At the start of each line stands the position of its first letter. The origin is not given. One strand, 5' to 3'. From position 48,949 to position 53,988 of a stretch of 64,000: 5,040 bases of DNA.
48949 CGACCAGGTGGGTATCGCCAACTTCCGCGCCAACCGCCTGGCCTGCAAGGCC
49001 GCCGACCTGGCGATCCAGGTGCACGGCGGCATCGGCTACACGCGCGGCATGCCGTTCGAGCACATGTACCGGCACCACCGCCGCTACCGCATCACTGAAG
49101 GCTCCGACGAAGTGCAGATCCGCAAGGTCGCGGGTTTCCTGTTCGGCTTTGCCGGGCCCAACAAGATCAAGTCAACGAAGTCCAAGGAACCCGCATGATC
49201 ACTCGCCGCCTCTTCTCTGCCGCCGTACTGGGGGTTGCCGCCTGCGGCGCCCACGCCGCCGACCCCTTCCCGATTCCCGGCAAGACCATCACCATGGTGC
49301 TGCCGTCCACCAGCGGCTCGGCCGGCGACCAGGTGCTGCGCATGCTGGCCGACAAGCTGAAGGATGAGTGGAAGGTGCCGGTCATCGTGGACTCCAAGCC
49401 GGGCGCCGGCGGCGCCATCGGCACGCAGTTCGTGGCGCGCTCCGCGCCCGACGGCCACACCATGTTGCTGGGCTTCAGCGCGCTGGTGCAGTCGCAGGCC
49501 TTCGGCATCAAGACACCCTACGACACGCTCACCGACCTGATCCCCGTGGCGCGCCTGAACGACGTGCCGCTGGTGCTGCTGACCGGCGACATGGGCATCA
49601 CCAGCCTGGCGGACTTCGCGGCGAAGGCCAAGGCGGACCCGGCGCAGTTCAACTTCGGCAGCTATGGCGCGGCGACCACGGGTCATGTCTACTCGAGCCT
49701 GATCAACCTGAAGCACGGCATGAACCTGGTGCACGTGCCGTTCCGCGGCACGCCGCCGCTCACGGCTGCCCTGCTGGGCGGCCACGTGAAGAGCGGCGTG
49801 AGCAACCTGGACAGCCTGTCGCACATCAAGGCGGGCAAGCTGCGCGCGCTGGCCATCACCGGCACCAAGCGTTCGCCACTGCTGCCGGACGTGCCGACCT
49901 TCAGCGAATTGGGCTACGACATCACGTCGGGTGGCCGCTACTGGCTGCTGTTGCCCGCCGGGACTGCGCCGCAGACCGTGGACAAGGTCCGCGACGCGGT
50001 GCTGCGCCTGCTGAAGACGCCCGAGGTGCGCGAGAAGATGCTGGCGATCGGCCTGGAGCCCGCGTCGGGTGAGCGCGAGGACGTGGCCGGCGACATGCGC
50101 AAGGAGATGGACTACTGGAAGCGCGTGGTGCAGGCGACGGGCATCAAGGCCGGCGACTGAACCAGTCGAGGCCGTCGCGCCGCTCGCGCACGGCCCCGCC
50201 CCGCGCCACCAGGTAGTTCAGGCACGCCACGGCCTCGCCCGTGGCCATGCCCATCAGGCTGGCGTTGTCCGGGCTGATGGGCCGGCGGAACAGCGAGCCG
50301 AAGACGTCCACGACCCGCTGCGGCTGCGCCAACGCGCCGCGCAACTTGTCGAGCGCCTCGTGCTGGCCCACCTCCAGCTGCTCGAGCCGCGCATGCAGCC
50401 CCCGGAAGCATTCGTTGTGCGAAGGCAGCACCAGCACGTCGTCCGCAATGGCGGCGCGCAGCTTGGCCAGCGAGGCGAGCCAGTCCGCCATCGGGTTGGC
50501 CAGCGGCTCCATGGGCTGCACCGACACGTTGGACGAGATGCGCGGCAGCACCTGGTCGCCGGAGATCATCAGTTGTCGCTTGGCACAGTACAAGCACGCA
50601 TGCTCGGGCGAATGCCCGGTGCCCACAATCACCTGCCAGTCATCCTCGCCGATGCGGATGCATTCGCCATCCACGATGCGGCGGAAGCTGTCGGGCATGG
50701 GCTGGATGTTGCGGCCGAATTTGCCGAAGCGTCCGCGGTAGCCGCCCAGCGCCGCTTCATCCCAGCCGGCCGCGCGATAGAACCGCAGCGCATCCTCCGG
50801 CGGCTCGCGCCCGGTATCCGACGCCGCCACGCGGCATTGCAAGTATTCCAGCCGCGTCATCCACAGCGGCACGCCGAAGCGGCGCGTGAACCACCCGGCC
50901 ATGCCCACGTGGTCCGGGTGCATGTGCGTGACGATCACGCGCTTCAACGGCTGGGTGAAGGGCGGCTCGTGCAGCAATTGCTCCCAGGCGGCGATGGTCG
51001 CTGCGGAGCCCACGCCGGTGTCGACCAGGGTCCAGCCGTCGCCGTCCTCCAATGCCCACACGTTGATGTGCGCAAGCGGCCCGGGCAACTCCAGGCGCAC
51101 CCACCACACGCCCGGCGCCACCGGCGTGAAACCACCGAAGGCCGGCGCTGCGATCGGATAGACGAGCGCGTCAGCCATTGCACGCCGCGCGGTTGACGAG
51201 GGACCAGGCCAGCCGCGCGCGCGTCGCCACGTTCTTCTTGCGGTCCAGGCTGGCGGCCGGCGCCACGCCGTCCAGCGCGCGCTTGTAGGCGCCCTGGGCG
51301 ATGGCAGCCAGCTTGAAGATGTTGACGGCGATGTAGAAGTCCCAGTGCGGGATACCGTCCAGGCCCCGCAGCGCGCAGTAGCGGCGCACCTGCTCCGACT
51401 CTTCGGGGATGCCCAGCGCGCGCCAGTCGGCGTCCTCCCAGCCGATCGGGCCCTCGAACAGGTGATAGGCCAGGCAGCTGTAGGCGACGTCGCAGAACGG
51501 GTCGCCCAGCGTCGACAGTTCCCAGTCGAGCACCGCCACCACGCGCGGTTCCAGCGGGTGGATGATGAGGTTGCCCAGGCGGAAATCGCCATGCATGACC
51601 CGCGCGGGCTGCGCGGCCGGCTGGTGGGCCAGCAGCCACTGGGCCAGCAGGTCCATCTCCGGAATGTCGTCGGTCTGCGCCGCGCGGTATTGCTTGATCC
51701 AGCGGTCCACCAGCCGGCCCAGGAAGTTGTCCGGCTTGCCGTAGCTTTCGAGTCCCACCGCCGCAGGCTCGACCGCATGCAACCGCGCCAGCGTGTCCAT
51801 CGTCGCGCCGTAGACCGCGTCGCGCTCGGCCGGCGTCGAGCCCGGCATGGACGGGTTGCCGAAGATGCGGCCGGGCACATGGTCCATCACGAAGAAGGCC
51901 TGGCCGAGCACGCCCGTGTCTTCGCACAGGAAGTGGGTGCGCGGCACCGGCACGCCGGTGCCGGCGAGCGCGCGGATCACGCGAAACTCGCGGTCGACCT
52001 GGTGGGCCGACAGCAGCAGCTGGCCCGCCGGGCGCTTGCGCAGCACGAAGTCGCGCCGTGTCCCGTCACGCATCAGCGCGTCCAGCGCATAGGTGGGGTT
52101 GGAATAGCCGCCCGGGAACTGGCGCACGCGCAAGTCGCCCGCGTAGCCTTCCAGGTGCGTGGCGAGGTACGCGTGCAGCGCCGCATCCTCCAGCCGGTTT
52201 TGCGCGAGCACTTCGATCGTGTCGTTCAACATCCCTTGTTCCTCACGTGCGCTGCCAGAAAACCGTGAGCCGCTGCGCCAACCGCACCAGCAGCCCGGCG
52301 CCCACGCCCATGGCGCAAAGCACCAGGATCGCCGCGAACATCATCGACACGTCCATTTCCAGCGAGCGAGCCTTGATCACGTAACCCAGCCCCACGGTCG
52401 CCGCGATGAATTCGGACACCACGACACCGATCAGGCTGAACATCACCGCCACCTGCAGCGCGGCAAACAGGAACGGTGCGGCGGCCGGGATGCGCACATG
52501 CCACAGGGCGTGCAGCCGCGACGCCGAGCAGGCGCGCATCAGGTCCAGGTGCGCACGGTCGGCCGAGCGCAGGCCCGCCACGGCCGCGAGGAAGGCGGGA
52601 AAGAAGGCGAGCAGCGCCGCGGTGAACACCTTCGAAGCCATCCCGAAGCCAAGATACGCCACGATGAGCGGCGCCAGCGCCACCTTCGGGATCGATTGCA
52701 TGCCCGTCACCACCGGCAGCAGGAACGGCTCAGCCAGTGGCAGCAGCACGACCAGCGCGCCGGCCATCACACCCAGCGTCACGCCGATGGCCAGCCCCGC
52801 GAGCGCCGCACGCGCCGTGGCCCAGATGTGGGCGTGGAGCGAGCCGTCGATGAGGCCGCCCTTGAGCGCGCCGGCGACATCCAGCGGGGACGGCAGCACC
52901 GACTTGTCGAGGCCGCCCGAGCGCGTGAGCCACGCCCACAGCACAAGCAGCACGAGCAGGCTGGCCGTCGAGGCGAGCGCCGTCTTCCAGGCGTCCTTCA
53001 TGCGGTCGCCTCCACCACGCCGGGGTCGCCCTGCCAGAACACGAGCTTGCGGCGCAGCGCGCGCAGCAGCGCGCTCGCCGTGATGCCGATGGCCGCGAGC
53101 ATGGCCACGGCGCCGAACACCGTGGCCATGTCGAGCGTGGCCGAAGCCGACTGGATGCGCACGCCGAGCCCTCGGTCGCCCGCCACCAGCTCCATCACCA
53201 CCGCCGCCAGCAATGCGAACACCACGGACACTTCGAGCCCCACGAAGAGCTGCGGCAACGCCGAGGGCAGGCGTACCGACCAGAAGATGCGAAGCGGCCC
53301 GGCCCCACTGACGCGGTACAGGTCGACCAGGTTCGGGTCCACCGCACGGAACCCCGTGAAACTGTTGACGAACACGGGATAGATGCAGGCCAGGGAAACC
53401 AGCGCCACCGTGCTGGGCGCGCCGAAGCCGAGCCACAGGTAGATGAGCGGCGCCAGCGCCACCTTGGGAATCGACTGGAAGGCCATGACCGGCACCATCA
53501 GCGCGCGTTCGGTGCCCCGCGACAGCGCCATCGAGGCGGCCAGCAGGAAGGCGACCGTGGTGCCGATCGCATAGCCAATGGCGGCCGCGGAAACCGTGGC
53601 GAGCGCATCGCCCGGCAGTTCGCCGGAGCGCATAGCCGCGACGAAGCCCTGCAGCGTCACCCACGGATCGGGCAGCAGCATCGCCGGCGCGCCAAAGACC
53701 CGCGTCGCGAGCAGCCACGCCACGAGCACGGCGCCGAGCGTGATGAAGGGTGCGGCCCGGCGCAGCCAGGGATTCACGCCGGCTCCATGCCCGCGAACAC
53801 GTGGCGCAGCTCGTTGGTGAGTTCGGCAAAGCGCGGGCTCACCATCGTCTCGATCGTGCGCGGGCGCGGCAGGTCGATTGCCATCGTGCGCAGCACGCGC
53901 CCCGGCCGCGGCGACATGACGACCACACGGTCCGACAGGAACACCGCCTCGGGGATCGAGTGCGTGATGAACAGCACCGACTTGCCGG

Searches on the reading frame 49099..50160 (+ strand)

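Call 19: search_protein_families(library=pfam, max_evalue=0.001, proteins=[window:49099-50160:+])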
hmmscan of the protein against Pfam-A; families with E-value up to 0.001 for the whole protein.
window:49099-50160:+ (353 aa): 1 family
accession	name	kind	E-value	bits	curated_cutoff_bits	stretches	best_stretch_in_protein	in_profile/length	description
PF03401.19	TctC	-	4.1e-56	191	27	1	79-348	1-273/274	Tripartite tricarboxylate transporter family receptor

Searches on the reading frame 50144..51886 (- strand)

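Call 19: search_protein_families(library=pfam, max_evalue=0.001, proteins=[window:50144-51886:-])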
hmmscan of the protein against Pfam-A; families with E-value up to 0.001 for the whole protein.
window:50144-51886:- (580 aa): 2 families
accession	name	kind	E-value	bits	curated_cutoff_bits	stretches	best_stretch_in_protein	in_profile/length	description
PF00753.33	Lactamase_B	-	3.2e-25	89.7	22.7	1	273-487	5-192/196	Metallo-beta-lactamase superfamily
PF21221.3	B_lactamase-like_C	-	1.1e-05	25.4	27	1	519-563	2-44/46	Metallo-beta-lactamase-like, C-terminal domain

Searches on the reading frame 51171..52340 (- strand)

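Call 19: search_protein_families(library=pfam, max_evalue=0.001, proteins=[window:51171-52340:-])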
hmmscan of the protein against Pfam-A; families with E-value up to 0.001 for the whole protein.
window:51171-52340:- (389 aa): 1 family
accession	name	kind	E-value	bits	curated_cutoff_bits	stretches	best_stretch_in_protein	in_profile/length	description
PF01636.29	APH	-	2.9e-51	175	23.2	1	72-313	2-231/239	Phosphotransferase enzyme family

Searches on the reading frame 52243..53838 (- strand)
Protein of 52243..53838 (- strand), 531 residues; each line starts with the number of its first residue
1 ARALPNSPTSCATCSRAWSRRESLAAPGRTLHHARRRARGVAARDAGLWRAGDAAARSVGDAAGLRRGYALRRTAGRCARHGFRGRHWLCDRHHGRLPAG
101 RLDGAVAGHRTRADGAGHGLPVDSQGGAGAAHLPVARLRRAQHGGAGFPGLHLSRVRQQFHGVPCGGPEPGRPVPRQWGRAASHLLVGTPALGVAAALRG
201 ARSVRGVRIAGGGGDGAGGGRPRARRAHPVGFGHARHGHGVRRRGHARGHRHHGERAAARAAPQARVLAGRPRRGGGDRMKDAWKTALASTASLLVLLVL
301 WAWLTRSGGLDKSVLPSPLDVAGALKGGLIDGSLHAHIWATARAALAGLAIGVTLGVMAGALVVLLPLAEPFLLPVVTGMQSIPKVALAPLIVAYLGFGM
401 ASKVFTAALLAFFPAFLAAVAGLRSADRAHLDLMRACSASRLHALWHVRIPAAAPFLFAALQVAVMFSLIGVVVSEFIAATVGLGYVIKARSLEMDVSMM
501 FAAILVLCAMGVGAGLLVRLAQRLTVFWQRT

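Call 48: search_protein_families(library=pfam, max_evalue=0.001, proteins=[window:52243-53838:-])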
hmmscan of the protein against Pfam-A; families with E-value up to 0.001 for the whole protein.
window:52243-53838:- (531 aa): 1 family
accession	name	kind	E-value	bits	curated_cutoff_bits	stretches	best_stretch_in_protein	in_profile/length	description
PF00528.27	BPD_transp_1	-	2.6e-22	79.9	26.4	1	352-521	1-178/184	Binding-protein-dependent transport system inner membrane component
